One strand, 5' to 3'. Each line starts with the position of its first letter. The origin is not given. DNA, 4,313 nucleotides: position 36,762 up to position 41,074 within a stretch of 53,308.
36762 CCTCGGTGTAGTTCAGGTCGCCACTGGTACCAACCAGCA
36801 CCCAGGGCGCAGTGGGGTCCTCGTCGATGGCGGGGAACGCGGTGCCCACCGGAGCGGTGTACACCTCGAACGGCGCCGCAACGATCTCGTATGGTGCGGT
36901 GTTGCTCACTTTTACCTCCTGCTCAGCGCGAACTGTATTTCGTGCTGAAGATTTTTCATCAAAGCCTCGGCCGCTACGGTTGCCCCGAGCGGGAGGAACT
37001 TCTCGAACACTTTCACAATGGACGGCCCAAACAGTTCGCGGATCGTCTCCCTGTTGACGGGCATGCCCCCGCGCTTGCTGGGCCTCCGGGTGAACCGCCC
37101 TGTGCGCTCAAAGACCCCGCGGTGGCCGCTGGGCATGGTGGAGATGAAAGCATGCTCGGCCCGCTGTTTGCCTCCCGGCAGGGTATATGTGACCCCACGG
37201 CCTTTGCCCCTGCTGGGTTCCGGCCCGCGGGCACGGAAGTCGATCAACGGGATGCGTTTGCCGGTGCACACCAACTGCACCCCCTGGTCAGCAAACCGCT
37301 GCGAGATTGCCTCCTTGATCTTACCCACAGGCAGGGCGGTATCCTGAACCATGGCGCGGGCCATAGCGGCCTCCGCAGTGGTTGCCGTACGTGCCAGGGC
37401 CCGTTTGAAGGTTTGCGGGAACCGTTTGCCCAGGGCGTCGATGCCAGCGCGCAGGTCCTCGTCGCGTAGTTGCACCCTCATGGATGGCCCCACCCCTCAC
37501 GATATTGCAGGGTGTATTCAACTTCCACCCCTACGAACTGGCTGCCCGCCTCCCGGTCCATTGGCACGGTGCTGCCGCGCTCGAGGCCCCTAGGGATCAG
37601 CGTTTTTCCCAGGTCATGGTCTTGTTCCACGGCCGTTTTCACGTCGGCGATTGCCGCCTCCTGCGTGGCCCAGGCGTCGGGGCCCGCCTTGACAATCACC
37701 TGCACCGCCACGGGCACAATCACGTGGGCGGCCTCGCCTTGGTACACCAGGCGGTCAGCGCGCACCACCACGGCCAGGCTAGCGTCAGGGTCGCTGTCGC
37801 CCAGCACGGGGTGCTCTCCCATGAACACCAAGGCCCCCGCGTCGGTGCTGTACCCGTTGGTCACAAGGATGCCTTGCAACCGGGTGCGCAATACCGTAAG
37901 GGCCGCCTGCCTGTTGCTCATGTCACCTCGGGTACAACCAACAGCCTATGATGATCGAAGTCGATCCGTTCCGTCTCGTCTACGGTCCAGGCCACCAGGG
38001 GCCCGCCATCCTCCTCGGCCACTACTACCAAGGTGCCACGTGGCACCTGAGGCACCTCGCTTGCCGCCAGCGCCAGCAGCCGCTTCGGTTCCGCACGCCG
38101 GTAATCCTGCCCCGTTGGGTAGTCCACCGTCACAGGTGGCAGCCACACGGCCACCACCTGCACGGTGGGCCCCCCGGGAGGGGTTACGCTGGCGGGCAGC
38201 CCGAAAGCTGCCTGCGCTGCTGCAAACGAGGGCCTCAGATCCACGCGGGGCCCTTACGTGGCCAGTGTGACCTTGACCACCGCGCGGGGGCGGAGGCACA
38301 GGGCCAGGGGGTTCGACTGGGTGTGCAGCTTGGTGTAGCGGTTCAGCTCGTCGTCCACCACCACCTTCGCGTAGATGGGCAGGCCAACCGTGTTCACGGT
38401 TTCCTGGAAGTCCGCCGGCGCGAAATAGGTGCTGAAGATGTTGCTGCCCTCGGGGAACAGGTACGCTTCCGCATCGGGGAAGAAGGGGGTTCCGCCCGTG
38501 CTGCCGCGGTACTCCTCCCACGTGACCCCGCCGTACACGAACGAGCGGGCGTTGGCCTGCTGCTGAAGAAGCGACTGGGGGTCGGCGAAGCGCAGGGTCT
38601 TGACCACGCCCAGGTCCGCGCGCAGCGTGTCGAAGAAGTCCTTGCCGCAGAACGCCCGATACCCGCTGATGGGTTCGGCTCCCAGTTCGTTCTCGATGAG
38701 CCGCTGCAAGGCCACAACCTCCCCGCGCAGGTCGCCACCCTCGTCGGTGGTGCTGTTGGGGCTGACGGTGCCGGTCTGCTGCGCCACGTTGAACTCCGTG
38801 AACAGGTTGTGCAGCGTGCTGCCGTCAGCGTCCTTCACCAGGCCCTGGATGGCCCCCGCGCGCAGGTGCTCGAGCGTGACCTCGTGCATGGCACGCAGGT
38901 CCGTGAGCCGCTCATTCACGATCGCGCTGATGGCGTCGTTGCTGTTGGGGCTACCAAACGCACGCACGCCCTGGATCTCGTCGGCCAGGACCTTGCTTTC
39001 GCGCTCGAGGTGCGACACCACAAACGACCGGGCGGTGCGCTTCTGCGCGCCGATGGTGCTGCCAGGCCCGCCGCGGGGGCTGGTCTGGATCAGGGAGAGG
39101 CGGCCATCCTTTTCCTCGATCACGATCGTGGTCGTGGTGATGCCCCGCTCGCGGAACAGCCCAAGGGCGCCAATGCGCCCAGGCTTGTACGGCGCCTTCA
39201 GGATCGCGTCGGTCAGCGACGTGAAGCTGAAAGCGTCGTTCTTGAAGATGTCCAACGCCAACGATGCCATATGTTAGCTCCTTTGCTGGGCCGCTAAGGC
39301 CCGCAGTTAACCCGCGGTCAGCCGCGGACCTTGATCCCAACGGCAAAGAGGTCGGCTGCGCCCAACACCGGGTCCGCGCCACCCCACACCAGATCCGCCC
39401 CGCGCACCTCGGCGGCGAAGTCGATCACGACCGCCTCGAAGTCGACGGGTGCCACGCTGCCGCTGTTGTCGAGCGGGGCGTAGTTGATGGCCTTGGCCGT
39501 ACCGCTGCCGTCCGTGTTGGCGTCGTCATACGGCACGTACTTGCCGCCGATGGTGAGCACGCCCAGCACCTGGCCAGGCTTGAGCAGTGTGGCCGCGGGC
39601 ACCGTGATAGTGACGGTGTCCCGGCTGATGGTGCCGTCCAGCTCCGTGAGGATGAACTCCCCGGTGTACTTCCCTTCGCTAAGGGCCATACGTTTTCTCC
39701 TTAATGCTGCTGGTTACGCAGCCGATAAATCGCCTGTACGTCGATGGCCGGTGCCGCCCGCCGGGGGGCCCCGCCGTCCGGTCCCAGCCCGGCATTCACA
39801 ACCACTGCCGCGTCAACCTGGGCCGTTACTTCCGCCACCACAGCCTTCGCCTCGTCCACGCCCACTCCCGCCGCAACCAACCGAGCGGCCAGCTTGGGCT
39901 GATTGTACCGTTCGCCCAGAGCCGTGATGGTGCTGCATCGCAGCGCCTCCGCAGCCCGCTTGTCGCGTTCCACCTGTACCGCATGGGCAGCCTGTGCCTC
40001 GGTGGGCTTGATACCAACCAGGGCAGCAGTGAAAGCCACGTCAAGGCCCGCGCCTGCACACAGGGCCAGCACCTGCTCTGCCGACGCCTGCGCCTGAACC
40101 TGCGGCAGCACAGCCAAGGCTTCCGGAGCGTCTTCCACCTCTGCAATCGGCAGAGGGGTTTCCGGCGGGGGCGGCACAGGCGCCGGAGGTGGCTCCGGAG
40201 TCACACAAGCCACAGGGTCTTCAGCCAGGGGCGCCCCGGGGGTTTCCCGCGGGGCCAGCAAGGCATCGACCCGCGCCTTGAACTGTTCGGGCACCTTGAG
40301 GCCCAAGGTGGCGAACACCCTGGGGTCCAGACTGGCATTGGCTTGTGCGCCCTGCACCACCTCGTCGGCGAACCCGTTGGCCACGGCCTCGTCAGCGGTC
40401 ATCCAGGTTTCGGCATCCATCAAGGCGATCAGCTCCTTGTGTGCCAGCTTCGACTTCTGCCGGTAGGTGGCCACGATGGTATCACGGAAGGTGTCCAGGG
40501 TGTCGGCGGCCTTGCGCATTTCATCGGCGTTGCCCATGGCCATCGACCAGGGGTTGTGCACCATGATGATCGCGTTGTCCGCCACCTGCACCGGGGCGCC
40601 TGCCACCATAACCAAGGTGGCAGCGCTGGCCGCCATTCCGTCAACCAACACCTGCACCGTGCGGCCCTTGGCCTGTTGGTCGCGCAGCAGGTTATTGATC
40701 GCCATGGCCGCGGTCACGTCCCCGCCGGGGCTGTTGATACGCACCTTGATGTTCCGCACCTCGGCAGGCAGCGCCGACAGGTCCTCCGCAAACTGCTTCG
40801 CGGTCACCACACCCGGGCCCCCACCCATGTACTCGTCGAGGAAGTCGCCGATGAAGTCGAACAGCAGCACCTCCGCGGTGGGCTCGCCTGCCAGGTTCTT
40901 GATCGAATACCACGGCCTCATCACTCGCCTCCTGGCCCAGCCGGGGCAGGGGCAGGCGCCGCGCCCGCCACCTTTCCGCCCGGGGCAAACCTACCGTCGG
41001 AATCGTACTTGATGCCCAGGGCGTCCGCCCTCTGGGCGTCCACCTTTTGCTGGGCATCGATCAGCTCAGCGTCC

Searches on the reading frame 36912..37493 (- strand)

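Call 77: search_protein_families(library=pfam, max_evalue=0.01, proteins=[window:36912-37493:-])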
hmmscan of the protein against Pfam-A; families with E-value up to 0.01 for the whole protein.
window:36912-37493:- (193 aa): 1 family
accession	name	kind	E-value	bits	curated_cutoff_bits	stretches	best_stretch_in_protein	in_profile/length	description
PF06763.17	Minor_tail_Z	-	1.6e-06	28.5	23.9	1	26-190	20-184/190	Prophage minor tail protein Z (GPZ)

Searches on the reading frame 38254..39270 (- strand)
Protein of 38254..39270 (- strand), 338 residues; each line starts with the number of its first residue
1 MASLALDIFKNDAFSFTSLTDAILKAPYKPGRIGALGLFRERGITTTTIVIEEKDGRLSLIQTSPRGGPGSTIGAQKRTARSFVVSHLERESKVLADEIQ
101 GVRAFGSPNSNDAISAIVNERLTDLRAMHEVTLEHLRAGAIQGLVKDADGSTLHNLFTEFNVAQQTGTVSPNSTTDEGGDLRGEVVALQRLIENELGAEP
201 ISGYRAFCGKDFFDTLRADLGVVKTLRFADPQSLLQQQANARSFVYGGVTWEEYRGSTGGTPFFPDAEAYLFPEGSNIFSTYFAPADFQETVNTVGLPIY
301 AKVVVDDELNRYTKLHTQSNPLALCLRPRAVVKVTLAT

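Call 77: search_protein_families(library=pfam, max_evalue=0.01, proteins=[window:38254-39270:-])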
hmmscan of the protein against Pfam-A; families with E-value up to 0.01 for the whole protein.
window:38254-39270:- (338 aa): 1 family
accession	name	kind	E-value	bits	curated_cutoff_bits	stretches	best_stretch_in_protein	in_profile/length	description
PF03864.22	Phage_cap_E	-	1.1e-88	297.9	22.9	1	16-335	2-328/329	Phage major capsid protein E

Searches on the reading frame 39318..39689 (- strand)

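Call 77: search_protein_families(library=pfam, max_evalue=0.01, proteins=[window:39318-39689:-])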
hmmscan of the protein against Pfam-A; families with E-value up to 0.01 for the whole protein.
window:39318-39689:- (123 aa): 1 family
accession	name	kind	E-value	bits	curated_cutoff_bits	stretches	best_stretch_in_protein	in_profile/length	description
PF02924.19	HDPD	-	7.6e-21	74.9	29.1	1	3-103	2-96/116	Bacteriophage lambda head decoration protein D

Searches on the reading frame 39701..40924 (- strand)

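Call 77: search_protein_families(library=pfam, max_evalue=0.01, proteins=[window:39701-40924:-])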
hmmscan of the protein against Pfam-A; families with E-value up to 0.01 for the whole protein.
window:39701-40924:- (407 aa): 2 families
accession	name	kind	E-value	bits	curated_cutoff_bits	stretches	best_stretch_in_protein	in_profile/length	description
PF00574.28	CLP_protease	-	9.4e-30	104.3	20.2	1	42-191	30-180/182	Clp protease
PF01972.22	SDH_protease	-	0.00095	18.7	31.3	1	57-133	92-165/286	ClpP-like SDH-type serine proteinase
